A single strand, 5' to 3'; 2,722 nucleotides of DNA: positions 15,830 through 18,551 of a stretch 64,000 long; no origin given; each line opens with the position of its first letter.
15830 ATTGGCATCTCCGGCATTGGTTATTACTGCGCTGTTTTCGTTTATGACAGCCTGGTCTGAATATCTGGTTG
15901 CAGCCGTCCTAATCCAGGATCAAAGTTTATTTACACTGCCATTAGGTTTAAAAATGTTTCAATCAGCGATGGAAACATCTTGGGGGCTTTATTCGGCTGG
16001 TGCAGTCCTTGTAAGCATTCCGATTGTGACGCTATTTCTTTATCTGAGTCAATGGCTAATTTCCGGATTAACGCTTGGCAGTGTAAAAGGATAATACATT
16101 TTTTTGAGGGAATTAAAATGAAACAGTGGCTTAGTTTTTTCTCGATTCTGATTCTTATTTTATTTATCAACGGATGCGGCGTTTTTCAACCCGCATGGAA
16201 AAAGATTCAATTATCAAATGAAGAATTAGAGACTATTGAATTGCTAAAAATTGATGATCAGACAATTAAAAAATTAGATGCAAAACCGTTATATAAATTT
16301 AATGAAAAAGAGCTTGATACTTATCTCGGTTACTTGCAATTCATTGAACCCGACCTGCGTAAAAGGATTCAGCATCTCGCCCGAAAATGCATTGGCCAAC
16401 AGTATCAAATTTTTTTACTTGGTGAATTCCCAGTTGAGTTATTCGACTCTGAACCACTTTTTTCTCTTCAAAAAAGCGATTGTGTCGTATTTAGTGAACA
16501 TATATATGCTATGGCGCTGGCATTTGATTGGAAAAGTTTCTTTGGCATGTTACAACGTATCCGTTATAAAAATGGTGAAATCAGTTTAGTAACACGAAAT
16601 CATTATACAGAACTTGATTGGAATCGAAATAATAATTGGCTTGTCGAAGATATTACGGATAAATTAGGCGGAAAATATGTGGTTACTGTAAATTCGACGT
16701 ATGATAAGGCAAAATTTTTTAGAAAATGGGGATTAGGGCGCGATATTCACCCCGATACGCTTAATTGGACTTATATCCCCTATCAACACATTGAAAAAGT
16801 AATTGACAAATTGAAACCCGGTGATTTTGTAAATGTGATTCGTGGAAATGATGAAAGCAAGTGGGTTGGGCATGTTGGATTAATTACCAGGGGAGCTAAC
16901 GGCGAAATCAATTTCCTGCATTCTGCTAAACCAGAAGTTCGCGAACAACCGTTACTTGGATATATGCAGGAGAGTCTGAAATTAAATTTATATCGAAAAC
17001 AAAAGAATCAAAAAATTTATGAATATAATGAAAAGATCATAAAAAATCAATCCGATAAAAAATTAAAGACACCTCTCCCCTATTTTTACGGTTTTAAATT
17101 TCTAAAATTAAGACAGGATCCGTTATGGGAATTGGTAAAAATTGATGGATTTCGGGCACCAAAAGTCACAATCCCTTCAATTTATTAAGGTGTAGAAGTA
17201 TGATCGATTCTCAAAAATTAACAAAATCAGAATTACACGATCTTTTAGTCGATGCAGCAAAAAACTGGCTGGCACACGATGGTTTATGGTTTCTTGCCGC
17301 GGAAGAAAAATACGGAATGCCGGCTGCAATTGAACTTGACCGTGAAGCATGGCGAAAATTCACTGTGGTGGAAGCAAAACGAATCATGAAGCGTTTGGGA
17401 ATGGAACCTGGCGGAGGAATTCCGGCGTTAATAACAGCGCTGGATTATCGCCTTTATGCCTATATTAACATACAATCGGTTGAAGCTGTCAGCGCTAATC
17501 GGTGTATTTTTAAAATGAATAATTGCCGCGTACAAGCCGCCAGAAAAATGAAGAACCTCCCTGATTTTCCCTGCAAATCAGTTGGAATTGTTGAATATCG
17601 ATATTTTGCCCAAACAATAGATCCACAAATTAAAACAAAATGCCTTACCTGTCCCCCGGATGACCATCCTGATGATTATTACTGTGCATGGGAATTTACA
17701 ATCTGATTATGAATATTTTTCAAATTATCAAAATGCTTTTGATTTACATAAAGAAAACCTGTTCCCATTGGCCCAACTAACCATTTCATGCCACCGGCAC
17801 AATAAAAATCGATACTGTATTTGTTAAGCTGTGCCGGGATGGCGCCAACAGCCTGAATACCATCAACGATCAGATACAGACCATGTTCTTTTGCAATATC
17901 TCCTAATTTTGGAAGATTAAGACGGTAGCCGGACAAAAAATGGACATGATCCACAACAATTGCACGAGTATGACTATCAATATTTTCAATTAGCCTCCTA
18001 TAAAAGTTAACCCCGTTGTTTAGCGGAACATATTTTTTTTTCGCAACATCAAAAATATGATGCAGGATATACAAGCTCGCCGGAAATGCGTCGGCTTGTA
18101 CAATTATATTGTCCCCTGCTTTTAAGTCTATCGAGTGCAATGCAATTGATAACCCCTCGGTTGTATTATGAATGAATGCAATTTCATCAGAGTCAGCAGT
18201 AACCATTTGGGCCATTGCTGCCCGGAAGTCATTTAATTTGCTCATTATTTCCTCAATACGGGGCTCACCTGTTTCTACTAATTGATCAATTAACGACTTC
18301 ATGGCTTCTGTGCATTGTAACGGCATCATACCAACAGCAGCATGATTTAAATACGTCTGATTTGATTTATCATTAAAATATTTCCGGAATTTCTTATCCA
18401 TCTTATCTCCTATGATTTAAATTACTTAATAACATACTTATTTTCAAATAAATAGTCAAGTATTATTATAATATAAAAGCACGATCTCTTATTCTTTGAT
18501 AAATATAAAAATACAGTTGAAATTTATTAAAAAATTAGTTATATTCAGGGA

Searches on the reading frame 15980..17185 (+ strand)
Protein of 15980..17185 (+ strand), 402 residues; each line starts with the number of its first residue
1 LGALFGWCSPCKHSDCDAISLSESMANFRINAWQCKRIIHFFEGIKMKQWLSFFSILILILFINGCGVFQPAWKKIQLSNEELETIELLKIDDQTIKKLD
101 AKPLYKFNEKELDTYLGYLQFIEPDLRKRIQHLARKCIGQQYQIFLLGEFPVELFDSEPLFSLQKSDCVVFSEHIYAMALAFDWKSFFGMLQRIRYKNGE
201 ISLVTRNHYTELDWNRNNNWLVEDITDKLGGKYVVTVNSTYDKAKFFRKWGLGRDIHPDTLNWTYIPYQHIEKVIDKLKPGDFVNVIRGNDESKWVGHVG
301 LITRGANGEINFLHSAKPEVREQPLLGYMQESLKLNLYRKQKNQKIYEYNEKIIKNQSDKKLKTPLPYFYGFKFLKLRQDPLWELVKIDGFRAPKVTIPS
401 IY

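Call 4: search_protein_families(library=pfam, proteins=[window:15980-17185:+], max_evalue=1)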
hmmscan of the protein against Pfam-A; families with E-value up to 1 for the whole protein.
window:15980-17185:+ (402 aa): 3 families
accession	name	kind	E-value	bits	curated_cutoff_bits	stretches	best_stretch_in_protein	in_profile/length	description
PF07313.18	AmiA-like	-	2.2e-30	106.1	27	1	136-331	5-198/202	N-acetylmuramoyl-L-alanine amidase-like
PF15009.12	STING_LBD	-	0.086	12.6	27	1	115-135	11-31/182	STING ligand-binding domain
PF07875.18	Coat_F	-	0.16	12.7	25.7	1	120-146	26-52/63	Coat F domain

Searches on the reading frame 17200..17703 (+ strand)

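Call 4: search_protein_families(library=pfam, proteins=[window:17200-17703:+], max_evalue=1)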
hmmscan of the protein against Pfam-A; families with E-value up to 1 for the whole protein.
window:17200-17703:+ (168 aa): 2 families
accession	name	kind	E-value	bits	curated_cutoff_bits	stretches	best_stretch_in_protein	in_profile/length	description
PF19620.4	DUF6125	-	5.1e-82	274.2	27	1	6-168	2-164/164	Family of unknown function (DUF6125)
PF20954.2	Caud_bapl16_2nd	-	0.16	12.6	27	1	6-93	16-99/104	Phage tail base-plate attachment protein N0 domain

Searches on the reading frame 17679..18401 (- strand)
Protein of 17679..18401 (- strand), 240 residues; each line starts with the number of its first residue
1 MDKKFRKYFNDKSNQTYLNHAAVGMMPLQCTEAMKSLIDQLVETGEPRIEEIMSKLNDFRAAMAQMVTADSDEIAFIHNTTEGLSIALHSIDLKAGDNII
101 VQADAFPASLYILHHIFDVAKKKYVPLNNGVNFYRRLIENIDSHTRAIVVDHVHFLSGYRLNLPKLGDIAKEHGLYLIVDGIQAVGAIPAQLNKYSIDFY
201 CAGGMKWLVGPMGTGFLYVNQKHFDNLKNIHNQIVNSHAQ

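Call 64: search_protein_families(library=pfam, proteins=[window:17679-18401:-], max_evalue=0.001)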
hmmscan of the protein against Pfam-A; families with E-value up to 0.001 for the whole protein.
window:17679-18401:- (240 aa): 4 families
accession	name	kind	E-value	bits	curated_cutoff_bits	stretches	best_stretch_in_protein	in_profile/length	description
PF00266.25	Aminotran_5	-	2.4e-30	106.2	21.5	1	17-228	2-222/371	Aminotransferase class-V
PF01041.23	DegT_DnrJ_EryC1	-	1.2e-10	41.6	19.8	1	56-187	26-152/360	DegT/DnrJ/EryC1/StrS aminotransferase family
PF00155.27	Aminotran_1_2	-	6.8e-05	22.7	19.7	1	30-234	19-249/361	Aminotransferase class I and II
PF01053.26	Cys_Met_Meta_PP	-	0.00071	18.7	27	1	93-212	88-204/381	Cys/Met metabolism PLP-dependent enzyme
